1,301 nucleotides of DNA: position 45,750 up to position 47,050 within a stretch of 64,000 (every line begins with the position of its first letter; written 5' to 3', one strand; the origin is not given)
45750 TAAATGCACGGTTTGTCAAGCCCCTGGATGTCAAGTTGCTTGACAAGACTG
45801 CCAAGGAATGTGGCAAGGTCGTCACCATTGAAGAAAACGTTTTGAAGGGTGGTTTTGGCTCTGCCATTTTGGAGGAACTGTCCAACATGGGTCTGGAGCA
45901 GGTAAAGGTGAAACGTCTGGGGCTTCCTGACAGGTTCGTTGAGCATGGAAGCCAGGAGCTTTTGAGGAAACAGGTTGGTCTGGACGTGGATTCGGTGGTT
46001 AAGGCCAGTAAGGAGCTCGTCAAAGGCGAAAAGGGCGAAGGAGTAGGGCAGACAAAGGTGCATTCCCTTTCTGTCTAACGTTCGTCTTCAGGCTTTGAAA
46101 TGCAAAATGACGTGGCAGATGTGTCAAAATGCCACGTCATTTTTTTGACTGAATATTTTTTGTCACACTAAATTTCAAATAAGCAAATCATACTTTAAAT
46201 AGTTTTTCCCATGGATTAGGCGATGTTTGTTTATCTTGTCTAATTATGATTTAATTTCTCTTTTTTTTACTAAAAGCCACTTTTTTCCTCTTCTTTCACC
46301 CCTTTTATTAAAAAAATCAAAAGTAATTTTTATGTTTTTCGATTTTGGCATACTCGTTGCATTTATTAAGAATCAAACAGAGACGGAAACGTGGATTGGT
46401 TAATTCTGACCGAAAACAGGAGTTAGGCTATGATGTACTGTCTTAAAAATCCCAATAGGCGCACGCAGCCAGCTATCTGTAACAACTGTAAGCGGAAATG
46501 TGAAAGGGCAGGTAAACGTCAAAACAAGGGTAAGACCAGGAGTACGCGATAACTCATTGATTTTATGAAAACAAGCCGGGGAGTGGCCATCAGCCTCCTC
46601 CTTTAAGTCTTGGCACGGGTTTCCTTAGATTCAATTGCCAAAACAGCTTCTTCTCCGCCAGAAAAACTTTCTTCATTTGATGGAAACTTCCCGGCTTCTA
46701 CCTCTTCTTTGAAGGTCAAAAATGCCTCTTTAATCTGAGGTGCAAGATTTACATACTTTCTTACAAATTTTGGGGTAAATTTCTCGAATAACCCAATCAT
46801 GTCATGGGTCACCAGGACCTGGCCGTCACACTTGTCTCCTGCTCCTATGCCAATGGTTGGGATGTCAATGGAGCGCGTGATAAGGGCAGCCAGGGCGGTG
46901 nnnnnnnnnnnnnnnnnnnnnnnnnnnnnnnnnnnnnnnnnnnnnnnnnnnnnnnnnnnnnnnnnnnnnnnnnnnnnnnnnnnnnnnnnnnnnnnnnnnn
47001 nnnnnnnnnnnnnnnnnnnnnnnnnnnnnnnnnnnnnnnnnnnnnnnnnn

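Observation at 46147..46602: AT-rich gap with a near-consensus sigma-54 promoter driving an unannotated 40-aa Cys4, highly basic micro-ORF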

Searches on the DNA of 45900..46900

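Call 4: search_rna_families(source=window, start=45900, end=46900, threshold=evalue, max_evalue=10, show_alignments=3)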
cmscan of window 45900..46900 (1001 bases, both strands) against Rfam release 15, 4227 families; matches with E-value up to 10: 15.
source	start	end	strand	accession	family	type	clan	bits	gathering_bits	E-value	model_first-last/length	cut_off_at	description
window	46292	46383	-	RF04327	snoMe28S-A3420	Gene; snRNA; snoRNA; CD-box;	-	29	60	0.35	1-98/98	no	Drosophila C/D box small nucleolar RNA snoMe28S-A3420 family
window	46818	46894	+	RF01915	mir-2238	Gene; miRNA;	-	20.6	52.2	0.19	1-86/86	no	mir-2238 microRNA precursor family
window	46723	46785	+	RF02772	AilA_thermometer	Cis-reg; thermoregulator;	-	19.4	81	3.4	1-89/89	no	AilA 5' UTR thermometer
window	46034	46148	+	RF01485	rli61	Cis-reg;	-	18.2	50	2.1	1-106/106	no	Listeria sRNA rli61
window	46332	46392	+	RF00641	mir-154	Gene; miRNA;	CL00149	17.8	52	2.7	1-82/82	no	mir-154 microRNA precursor family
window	46584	46660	-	RF01172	sn2343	Gene; snRNA; snoRNA; CD-box;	-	17.7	60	0.47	1-78/78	no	Small nucleolar RNA sn2343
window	46595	46644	-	RF03128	L31-Coriobacteria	Cis-reg; leader;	CL00118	16.6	33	8.4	1-33/33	no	L31-Coriobacteria ribosomal protein leader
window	46106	46141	+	RF04242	mir-5595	Gene; miRNA;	-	15.7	100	8.6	1-72/72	no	mir-5595 microRNA precursor family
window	45921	46051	+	RF02247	Six3os1_2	Gene; lncRNA;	-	15.6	80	2.9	97-217/217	no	Six3os1 conserved region 2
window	46106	46141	-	RF04242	mir-5595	Gene; miRNA;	-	15.6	100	9.2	1-72/72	no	mir-5595 microRNA precursor family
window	46673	46775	+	RF01515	Afu_514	Gene; snRNA; snoRNA; CD-box;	-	13.8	39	8.1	1-106/106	no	A. fumigatus snoRNA Afu_514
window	46016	46043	+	RF03156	L31-Firmicutes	Cis-reg; leader;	CL00118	13.4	33.3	7.9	1-32/32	no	L31-Firmicutes ribosomal protein leader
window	46519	46626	+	RF02158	NPPA-AS1_3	Gene; lncRNA;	-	12.2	55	6.6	1-108/108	no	NPPA antisense RNA 1 conserved region 3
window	46297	46398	+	RF04207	MIR5048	Gene; miRNA;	-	10.4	160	8.6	130-238/356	no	MIR5048 microRNA precursor family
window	45994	46057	+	RF02267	Vax2os1_2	Gene; lncRNA;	-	5.6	55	3.9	402-466/466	no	Vax2os1 conserved region 2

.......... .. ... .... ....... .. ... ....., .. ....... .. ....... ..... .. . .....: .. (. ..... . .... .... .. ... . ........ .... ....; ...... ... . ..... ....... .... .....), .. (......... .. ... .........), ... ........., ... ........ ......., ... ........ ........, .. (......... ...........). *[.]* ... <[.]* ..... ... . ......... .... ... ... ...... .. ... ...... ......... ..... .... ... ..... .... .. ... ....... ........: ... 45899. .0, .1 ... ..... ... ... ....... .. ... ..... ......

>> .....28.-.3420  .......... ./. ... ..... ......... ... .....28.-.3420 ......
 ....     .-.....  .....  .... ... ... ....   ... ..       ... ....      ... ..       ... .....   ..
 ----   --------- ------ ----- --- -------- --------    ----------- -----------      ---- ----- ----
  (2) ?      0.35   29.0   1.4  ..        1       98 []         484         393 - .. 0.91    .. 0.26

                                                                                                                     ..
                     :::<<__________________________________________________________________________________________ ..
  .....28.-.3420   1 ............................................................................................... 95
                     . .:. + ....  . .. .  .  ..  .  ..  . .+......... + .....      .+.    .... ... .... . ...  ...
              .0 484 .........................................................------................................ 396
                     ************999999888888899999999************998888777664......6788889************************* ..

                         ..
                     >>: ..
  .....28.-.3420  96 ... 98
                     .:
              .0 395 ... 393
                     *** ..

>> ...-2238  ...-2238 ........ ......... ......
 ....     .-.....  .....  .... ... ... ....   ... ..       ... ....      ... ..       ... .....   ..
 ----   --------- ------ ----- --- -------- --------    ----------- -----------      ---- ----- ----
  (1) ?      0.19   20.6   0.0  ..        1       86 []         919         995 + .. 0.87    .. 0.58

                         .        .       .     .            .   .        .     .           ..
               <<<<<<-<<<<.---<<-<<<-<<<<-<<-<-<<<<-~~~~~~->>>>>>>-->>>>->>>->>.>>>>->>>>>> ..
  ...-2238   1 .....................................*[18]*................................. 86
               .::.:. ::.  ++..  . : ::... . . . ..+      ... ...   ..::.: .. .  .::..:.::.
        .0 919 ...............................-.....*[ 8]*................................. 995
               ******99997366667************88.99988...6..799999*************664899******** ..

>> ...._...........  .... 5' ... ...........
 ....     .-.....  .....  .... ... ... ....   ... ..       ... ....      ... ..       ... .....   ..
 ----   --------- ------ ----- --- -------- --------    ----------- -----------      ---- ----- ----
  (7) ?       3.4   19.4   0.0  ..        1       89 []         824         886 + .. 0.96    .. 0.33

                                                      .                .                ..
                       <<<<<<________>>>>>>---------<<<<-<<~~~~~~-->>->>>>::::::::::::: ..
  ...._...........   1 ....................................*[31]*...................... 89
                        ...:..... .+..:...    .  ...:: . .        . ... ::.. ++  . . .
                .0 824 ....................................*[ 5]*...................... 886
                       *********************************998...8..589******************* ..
